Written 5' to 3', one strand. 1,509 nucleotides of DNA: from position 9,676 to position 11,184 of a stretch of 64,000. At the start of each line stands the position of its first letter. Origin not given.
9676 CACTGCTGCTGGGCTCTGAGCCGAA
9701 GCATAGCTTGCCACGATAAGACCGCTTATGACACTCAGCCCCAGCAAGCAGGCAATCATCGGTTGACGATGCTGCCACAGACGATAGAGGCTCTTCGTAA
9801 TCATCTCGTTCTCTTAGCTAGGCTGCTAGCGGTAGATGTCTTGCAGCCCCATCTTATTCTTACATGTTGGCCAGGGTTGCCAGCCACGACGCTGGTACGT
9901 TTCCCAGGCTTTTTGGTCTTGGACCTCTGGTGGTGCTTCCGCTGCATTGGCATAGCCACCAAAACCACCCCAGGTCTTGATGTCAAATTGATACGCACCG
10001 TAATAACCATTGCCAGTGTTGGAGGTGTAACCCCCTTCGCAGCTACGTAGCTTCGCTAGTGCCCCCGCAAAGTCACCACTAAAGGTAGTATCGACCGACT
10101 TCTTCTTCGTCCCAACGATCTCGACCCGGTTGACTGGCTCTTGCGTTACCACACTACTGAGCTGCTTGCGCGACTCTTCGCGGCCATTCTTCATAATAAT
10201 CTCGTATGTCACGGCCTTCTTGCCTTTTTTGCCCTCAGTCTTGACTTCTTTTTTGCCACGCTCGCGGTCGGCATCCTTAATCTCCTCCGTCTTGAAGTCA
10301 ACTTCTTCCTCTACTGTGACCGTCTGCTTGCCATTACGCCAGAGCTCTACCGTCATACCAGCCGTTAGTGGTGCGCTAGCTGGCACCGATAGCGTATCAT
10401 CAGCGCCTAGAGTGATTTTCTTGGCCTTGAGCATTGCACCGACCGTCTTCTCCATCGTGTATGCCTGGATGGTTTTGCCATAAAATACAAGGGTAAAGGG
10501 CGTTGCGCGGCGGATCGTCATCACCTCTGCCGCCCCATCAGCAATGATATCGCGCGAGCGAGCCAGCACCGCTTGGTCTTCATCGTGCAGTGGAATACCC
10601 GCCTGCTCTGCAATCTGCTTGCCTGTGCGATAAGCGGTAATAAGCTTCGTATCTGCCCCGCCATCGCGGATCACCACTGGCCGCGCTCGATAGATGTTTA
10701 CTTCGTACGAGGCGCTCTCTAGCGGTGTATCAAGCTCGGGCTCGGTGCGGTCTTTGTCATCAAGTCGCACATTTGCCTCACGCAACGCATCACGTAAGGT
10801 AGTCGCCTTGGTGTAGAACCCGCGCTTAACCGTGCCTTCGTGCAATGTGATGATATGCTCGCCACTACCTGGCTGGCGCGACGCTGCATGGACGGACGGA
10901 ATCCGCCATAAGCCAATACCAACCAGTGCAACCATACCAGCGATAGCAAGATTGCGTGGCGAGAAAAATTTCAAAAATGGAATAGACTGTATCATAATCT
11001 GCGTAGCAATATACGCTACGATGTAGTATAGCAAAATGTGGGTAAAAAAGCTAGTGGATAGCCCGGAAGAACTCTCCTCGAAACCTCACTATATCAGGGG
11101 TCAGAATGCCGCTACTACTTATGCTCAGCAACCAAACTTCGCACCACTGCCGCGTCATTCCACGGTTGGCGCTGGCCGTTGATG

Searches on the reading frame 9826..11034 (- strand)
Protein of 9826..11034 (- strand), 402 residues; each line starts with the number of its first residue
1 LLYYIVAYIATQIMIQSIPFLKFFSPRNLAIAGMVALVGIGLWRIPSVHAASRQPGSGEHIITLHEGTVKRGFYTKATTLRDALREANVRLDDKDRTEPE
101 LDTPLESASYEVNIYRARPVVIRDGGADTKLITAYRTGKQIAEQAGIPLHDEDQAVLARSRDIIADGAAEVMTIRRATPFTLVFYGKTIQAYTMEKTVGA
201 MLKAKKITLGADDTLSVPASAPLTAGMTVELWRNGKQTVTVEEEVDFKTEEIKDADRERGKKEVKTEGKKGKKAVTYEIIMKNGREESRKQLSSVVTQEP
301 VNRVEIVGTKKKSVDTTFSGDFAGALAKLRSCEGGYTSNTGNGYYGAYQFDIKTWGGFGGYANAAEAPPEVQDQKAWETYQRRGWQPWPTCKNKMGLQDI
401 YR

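Call 10: search_protein_families(library=pfam, proteins=[window:9826-11034:-])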
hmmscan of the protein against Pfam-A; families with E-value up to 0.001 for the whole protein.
window:9826-11034:- (402 aa): 3 families
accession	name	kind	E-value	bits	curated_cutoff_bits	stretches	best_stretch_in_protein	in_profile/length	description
PF07501.17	G5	-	1.1e-19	70.9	23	1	237-310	2-75/75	G5 domain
PF03990.20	DUF348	-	4.7e-17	61.9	24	2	186-219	7-40/41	G5-linked-Ubiquitin-like domain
PF06737.19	Transglycosylas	-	4.4e-14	53.3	27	1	330-391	11-77/77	Transglycosylase-like domain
